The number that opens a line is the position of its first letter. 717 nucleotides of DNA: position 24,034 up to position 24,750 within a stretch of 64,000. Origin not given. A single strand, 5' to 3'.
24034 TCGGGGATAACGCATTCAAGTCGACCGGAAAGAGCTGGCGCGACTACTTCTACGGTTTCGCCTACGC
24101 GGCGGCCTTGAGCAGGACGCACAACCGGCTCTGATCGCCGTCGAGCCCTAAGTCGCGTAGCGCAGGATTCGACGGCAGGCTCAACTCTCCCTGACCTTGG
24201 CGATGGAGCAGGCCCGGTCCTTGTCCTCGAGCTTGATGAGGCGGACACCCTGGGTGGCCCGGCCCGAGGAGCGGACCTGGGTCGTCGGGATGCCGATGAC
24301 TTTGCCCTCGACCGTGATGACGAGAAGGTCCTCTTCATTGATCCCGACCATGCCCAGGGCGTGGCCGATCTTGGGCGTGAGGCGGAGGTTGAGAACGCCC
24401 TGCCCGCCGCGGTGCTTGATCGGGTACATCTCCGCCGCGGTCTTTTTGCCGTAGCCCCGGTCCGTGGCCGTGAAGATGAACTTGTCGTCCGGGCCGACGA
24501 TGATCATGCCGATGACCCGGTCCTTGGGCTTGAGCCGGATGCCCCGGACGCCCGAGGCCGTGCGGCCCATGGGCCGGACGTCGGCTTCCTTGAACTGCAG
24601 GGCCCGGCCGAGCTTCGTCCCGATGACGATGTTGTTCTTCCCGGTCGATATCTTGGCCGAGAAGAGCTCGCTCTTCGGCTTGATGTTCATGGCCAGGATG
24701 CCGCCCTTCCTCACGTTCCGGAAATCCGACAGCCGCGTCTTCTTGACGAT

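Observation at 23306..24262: Two-gene cassette inserted at the 3' end of gyrA, bracketed by 92-bp direct repeats that duplicate the gyrA C-terminus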

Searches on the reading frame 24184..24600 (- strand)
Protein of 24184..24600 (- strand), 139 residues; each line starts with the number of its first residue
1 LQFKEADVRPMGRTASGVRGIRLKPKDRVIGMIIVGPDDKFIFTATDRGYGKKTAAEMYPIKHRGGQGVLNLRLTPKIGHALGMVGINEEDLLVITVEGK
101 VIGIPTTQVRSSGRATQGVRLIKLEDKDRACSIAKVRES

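Call 36: find_related_loci(query=window:24184-24600:-, collection=metagenome_contigs, flank=5000)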
Query window:24184-24600:- (139 aa) in metagenome_contigs; peptide patterns used: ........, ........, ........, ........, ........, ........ (x = any residue, [..] = any of these).
433 stretches matched a pattern; 118 encode a relative of the query (tblastn E <= 1e-3); the best 80 are kept; 80 distinct loci.
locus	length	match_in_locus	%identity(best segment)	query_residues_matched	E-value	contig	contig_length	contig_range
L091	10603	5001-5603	95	1-139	4e-88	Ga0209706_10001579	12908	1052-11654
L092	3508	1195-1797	96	1-139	9e-89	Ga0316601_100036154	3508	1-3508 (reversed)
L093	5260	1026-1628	94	1-139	2e-87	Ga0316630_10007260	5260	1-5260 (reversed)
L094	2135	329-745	96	1-139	2e-90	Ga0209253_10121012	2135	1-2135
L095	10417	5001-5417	94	1-139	5e-87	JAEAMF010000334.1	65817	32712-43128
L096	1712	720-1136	94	1-139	8e-92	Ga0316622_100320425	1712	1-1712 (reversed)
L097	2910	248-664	95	1-139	2e-88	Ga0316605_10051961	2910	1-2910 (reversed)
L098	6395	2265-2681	94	1-139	6e-87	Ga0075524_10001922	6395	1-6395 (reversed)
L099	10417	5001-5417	95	1-139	4e-87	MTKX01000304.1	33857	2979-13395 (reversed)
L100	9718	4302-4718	94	1-139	5e-87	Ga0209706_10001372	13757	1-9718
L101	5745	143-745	94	1-139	1e-86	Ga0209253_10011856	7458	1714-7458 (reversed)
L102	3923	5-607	94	1-139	5e-87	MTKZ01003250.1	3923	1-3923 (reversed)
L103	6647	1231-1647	93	1-139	8e-86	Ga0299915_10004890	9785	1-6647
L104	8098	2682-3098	94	1-139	4e-86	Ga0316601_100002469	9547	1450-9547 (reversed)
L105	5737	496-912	94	1-139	4e-86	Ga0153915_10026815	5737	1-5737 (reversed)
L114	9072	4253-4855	92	1-139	2e-85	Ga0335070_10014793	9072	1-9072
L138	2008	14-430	89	1-139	6e-84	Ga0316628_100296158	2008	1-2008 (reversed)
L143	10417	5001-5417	84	1-139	4e-78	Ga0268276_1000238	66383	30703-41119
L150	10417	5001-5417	83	1-139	1e-75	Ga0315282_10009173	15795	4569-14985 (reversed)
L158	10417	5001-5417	94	1-139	3e-86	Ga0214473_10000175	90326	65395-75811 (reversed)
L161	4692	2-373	92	16-139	1e-73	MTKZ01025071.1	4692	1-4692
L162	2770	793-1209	80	1-139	6e-74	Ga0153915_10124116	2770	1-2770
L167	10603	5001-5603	79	1-139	4e-72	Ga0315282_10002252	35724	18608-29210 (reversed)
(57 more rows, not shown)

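Call 45: search_protein_families(library=pfam, proteins=[L100:4787-5557:+, L114:5081-6481:+, L114:6683-7555:-, L114:7556-8218:-, L138:656-1198:+, L158:5502-6614:+, L162:1280-2002:+, L143:5688-6740:-, L143:6709-7188:+, L143:7423-8652:-], max_evalue=0.001)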
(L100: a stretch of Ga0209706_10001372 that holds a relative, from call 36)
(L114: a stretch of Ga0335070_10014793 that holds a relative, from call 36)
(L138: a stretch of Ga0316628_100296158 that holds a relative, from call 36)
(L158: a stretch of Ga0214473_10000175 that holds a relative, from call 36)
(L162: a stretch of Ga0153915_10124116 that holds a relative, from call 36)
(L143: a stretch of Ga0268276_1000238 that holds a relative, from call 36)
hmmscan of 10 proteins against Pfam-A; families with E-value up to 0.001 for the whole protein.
L100:4787-5557:+ (256 aa): 1 family
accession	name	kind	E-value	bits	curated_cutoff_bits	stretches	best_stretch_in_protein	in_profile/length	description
PF02452.23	PemK_toxin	-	6.1e-23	81.6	23.1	1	152-248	1-103/109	PemK-like, MazF-like toxin of type II toxin-antitoxin system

L114:5081-6481:+ (466 aa): 2 families
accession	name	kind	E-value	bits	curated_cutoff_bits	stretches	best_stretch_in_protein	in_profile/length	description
PF00144.29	Beta-lactamase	-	1.8e-64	218.5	27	1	40-355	2-315/329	Beta-lactamase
PF11954.13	DUF3471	-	1.9e-13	51.1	29.3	1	375-458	2-97/103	Domain of unknown function (DUF3471)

L114:6683-7555:- (290 aa): 1 family
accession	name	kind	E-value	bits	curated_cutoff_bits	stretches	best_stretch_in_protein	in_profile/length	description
PF03649.18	UPF0014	-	2.1e-77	260.2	22.6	1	15-254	3-242/242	Uncharacterised protein family (UPF0014)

L114:7556-8218:- (220 aa): 7 families
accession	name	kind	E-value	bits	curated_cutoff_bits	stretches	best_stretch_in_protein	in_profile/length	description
PF00005.33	ABC_tran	-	7.1e-27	95.1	25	1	22-166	2-135/137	ABC transporter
PF13304.12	AAA_21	-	4e-07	30.8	27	1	36-73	4-43/304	AAA domain, putative AbiEii toxin, Type IV TA system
PF13191.12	AAA_16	-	6.8e-06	27.1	32.6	1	31-186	24-160/167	AAA ATPase domain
PF13401.12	AAA_22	-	8.5e-06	26.6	27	1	36-173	10-99/130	AAA domain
PF00004.35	AAA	-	4.2e-05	24.4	21.2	0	36-53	3-20/131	ATPase family associated with various cellular activities (AAA)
PF02463.25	SMC_N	-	0.00023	21.1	40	0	160-184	161-185/220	RecF/RecN/SMC N terminal domain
PF07728.20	AAA_5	-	0.0003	21.3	22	0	36-56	4-24/139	AAA domain (dynein-related subfamily)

L138:656-1198:+ (180 aa): 1 family
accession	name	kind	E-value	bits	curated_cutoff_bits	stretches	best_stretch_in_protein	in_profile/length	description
PF13474.12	SnoaL_3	-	2.7e-23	83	22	1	35-158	1-120/121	SnoaL-like domain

L158:5502-6614:+ (370 aa): 1 family
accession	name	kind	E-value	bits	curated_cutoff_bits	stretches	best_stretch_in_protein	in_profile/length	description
PF17170.10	DUF5128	-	4.8e-06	26.4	22.9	1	69-142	53-131/321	6-bladed beta-propeller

L162:1280-2002:+ (240 aa): 1 family
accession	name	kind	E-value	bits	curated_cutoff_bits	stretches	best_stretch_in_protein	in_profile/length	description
PF14329.11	DUF4386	-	2.6e-12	47.5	27.6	1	25-226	2-203/210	Domain of unknown function (DUF4386)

L143:5688-6740:- (350 aa): 1 family
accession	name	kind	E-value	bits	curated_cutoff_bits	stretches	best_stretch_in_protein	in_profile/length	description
PF02535.28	Zip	-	2.2e-38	132.7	35.1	1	53-344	3-321/323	ZIP Zinc transporter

L143:6709-7188:+ (159 aa): 1 family
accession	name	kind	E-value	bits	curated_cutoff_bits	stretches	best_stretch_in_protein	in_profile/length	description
PF01980.22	TrmO_N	-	3.1e-42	143.9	26.8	1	20-132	1-116/116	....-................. O N-terminal domain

L143:7423-8652:- (409 aa): 7 families
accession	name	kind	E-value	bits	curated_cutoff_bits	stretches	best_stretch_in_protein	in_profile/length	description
PF13187.11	Fer4_9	-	3e-07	30.8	27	1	329-392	1-50/52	4Fe-4S dicluster domain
PF13183.11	Fer4_8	-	2.4e-06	28.4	27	1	329-393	4-68/68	4Fe-4S dicluster domain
PF13237.11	Fer4_10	-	3.3e-05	24.2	25.5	1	324-390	3-53/53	4Fe-4S dicluster domain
PF13534.11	Fer4_17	-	0.00025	22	22.2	0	329-393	1-60/61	4Fe-4S dicluster domain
PF12838.12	Fer4_7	-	0.00038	21.3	27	0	330-392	2-51/52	4Fe-4S dicluster domain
PF00037.32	Fer4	-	0.00044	20.4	21.1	0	377-392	6-21/24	4Fe-4S binding domain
PF12797.12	Fer4_2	-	0.00056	20.2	24.5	0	375-390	6-21/22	4Fe-4S binding domain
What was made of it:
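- A MazF toxin module is the cargo of another gyrA insert, L100 (call 45).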

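Call 73: search_protein_families(library=pfam, proteins=[L100:6065-7651:+, L158:6671-7831:+, L143:8900-9628:+, L167:6833-10003:+, L150:5766-8663:+, L167:5782-6510:+, L161:574-4068:-], max_evalue=0.001)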
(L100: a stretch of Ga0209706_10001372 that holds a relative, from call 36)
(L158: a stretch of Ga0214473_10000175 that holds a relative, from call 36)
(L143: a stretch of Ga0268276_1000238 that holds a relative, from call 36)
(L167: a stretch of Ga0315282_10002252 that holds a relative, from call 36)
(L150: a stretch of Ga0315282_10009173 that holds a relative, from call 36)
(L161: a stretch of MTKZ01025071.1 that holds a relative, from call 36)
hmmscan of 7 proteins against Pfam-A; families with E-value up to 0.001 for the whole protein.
L100:6065-7651:+ (528 aa): 1 family
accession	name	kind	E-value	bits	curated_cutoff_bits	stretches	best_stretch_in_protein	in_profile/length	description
PF13231.12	PMT_2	-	6.4e-09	36.6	26.1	1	102-238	1-137/160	Dolichyl-phosphate-mannose-protein mannosyltransferase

L158:6671-7831:+ (386 aa): 3 families
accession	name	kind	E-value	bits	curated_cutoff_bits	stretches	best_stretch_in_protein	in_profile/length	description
PF08240.17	ADH_N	-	2.5e-16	60.2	23.5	1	102-183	2-99/104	Alcohol dehydrogenase GroES-like domain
PF00107.32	ADH_zinc_N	-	8.6e-14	52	31.8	1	228-312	1-87/129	Zinc-binding dehydrogenase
PF13602.12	ADH_zinc_N_2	-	6.2e-09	37.3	27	1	260-382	1-134/134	Zinc-binding dehydrogenase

L143:8900-9628:+ (242 aa): 2 families
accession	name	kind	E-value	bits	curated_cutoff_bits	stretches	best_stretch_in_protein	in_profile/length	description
PF07786.18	HGSNAT_cat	-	3.6e-54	184.1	22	1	9-229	1-222/222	Heparan-alpha-glucosaminide N-acetyltransferase, catalytic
PF01757.29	Acyl_transf_3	-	6.4e-08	32.4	31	1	12-100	3-93/326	Acyltransferase domain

L167:6833-10003:+ (1056 aa): 6 families
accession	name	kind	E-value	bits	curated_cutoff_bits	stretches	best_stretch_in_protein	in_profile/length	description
PF07676.18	PD40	-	2.4e-31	107.4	20.9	3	341-377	2-38/38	WD40-like Beta Propeller Repeat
PF14684.11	Tricorn_C1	-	2e-21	76.1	24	1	666-722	2-58/59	Tricorn protease C1 domain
PF14685.13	PDZ_Tricorn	-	7.6e-21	74.4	25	1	746-836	1-87/88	Tricorn protease PDZ domain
PF03572.23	Peptidase_S41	-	4.9e-20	72.2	24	1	870-1025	1-165/165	Peptidase family S41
PF00930.27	DPPIV_N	-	3.8e-11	42.8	22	0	43-108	21-82/354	Dipeptidyl peptidase IV (DPP IV) N-terminal region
PF25174.1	Beta-prop_THOC3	-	4.7e-07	29.5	305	0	394-498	89-185/272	THOC3 beta-propeller domain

L150:5766-8663:+ (965 aa): 12 families
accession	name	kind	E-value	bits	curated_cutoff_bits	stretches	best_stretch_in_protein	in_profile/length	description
PF00072.30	Response_reg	-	3.4e-55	185.4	30.2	2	830-943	1-110/111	Response regulator receiver domain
PF02518.31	HATPase_c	-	1.1e-30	106.8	26.4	1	543-657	1-109/111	Histidine kinase-, DNA gyrase B-, and HSP90-like ATPase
PF13426.13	PAS_9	-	2.1e-27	95.8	27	2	19-121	2-103/103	PAS domain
PF00989.32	PAS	-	1.5e-23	83.4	22.6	2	302-408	4-113/113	PAS fold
PF00512.31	HisKA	-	1.5e-20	73.5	26.9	1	431-495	1-65/66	His Kinase A (phospho-acceptor) domain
PF08448.16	PAS_4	-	1.7e-16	60.8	23.1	2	15-123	2-109/110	PAS fold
PF13188.13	PAS_8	-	3.9e-11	42.9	21.8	1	9-57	2-47/65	PAS domain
PF13185.12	GAF_2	-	7.8e-08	33.1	28.6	1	150-279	2-136/136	GAF domain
PF12860.13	PAS_7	-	2.5e-05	24.8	27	0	15-126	2-114/115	PAS fold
PF24820.1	Diguanyl_cycl_sensor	-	0.00027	21.3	28.1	0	305-348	2-45/109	Diguanylate cyclase-like sensor domain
PF13596.12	PAS_10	-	0.00039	21.5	22.1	0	303-409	3-106/106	PAS domain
PF08447.18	PAS_3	-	0.00085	20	25.6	0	31-103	2-75/89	PAS fold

L167:5782-6510:+ (242 aa): 1 family
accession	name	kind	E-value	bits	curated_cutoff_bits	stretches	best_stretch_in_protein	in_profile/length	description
PF14329.11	DUF4386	-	2.4e-12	47.7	27.6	1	27-227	2-202/210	Domain of unknown function (DUF4386)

L161:574-4068:- (1164 aa): 1 family
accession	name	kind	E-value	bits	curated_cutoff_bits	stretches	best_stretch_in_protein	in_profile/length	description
PF01522.26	Polysacc_deac_1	-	9.7e-21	74.4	23.1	1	77-190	6-118/124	Polysaccharide deacetylase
